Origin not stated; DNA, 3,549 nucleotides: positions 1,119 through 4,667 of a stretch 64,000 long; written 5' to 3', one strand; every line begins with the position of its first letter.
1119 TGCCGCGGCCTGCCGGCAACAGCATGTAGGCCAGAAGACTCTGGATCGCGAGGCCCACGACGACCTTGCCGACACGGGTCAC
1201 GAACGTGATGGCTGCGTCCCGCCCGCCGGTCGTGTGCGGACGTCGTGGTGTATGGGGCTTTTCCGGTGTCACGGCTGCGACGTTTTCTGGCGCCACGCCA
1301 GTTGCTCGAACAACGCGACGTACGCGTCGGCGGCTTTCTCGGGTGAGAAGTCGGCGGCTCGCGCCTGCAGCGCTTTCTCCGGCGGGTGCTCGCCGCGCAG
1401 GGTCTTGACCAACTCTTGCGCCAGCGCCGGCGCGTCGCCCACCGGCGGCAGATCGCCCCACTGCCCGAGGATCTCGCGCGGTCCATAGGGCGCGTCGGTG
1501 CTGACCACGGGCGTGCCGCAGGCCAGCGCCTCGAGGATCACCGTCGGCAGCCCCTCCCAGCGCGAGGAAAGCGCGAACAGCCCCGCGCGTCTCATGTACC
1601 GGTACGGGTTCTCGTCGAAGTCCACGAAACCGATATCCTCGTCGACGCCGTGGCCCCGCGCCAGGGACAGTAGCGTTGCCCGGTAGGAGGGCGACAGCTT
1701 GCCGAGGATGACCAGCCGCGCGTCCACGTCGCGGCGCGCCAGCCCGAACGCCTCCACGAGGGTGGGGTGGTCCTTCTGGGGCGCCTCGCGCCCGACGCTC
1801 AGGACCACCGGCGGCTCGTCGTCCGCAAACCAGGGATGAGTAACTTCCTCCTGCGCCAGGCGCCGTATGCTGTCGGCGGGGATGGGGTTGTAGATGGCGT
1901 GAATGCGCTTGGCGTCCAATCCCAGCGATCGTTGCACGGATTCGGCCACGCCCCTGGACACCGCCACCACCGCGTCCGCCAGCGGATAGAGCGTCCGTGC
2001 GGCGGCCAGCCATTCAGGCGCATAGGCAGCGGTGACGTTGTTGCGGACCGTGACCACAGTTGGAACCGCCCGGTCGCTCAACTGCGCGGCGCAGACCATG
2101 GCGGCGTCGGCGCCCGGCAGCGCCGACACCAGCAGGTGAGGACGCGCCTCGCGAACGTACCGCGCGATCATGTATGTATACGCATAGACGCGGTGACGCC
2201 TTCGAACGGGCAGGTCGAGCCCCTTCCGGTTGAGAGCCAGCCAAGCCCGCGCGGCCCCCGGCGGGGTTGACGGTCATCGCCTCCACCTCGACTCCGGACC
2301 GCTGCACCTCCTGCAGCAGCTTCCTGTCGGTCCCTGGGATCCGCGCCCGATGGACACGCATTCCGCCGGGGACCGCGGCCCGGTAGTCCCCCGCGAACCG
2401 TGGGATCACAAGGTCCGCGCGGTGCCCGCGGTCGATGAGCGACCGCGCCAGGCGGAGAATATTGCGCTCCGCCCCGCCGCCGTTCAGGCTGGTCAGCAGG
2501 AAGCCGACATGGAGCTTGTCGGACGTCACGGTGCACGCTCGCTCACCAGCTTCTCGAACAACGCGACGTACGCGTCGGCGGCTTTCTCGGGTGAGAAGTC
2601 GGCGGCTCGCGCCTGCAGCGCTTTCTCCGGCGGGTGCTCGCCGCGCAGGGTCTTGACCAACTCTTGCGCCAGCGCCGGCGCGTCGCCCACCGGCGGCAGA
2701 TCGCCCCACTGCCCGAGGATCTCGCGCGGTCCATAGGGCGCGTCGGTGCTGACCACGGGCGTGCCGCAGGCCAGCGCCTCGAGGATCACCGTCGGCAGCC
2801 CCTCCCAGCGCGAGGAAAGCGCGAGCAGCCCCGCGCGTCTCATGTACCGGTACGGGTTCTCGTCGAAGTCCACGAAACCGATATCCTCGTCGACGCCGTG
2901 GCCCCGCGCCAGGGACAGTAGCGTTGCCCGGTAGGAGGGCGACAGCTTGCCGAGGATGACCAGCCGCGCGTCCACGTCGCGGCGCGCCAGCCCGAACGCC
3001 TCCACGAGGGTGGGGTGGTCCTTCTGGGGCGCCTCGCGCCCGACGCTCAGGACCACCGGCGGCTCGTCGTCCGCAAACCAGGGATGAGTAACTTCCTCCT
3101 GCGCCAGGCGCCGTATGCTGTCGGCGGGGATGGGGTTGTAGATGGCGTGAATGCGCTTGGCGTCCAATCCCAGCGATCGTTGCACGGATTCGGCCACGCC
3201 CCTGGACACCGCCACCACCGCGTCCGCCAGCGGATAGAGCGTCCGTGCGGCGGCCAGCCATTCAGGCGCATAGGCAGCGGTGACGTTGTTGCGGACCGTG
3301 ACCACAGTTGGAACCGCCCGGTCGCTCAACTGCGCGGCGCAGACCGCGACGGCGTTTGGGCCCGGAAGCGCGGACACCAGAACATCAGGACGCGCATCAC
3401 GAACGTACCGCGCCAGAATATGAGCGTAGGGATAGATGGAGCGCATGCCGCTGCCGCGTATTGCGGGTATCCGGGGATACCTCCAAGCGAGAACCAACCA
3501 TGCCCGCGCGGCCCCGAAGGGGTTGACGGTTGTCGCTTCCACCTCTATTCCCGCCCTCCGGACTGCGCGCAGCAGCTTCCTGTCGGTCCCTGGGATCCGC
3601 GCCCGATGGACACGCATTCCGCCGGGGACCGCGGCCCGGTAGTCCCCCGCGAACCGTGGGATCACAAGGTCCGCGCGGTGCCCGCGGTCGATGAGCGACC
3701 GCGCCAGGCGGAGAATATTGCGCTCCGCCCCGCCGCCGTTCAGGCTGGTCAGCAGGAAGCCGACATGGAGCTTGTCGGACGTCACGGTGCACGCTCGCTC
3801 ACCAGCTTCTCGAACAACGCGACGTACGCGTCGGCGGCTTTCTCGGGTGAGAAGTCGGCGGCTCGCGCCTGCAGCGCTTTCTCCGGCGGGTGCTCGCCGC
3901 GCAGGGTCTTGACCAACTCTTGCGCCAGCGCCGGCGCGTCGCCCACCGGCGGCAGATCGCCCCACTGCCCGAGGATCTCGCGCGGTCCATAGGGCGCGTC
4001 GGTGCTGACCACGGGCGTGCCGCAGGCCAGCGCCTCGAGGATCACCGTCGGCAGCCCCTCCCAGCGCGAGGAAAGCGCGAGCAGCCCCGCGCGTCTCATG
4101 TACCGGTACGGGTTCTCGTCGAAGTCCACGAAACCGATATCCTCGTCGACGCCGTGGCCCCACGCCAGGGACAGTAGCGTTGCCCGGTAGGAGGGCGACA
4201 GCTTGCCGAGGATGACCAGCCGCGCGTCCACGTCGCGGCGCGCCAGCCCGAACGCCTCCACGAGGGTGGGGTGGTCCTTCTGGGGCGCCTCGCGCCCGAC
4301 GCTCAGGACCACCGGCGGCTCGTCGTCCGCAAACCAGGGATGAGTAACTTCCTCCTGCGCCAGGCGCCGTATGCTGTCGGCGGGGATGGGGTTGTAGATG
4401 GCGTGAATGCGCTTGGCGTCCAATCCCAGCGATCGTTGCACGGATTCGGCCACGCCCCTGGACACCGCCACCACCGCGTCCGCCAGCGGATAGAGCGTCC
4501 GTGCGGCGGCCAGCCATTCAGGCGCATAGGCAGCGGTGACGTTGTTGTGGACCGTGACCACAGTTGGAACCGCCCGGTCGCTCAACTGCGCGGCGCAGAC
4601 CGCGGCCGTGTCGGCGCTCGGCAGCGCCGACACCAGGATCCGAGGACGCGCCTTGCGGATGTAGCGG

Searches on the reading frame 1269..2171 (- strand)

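Call 12: search_protein_families(library=pfam, proteins=[window:1269-2171:-], max_evalue=0.001)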
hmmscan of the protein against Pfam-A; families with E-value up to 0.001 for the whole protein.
window:1269-2171:- (300 aa): 5 families
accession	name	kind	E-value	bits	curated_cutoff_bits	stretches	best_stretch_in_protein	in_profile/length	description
PF00534.26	Glycos_transf_1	-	7.5e-28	97.6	26.4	1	114-261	9-159/172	Glycosyl transferases group 1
PF13692.12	Glyco_trans_1_4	-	1.5e-25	90.6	27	1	121-258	2-140/142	Glycosyl transferases group 1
PF13439.12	Glyco_transf_4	-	3e-12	47.3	28.5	1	2-99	64-168/170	Glycosyltransferase Family 4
PF20706.3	GT4-conflict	-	7.6e-11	42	26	1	52-225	134-311/385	Family 4 Glycosyltransferase in conflict systems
PF13579.12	Glyco_trans_4_4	-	6.2e-09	36.8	29.7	1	3-95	64-157/158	Glycosyl transferase 4-like domain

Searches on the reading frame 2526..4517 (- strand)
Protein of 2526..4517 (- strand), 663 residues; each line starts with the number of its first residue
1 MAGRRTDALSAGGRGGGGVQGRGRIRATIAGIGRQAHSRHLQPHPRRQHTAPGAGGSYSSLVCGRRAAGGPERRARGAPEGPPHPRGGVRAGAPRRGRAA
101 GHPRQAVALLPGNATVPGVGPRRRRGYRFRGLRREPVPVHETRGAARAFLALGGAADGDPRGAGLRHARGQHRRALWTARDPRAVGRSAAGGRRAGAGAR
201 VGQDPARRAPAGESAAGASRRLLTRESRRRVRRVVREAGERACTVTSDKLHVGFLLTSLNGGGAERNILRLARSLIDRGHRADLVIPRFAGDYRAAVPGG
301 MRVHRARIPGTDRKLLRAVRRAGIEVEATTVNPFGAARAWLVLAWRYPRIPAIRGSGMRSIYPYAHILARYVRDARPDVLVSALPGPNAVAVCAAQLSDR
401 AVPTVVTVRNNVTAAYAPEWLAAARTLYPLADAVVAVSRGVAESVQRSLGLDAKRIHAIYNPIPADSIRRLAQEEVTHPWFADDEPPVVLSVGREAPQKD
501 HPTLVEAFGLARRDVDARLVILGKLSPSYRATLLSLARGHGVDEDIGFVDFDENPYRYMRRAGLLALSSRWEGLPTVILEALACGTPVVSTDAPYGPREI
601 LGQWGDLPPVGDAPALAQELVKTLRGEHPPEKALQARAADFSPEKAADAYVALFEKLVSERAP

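Call 12: search_protein_families(library=pfam, proteins=[window:2526-4517:-], max_evalue=0.001)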
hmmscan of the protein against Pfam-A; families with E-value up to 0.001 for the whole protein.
window:2526-4517:- (663 aa): 5 families
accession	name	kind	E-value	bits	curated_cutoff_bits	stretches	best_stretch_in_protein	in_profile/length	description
PF00534.26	Glycos_transf_1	-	2.5e-26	92.7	26.4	1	480-627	9-159/172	Glycosyl transferases group 1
PF13692.12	Glyco_trans_1_4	-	5.4e-24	85.5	27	1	487-624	2-140/142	Glycosyl transferases group 1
PF13439.12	Glyco_transf_4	-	3.3e-21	76.5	28.5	2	315-465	11-168/170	Glycosyltransferase Family 4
PF13579.12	Glyco_trans_4_4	-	6.5e-15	56.3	29.7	2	314-461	9-157/158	Glycosyl transferase 4-like domain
PF20706.3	GT4-conflict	-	2.8e-10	40.2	26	1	419-591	135-311/385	Family 4 Glycosyltransferase in conflict systems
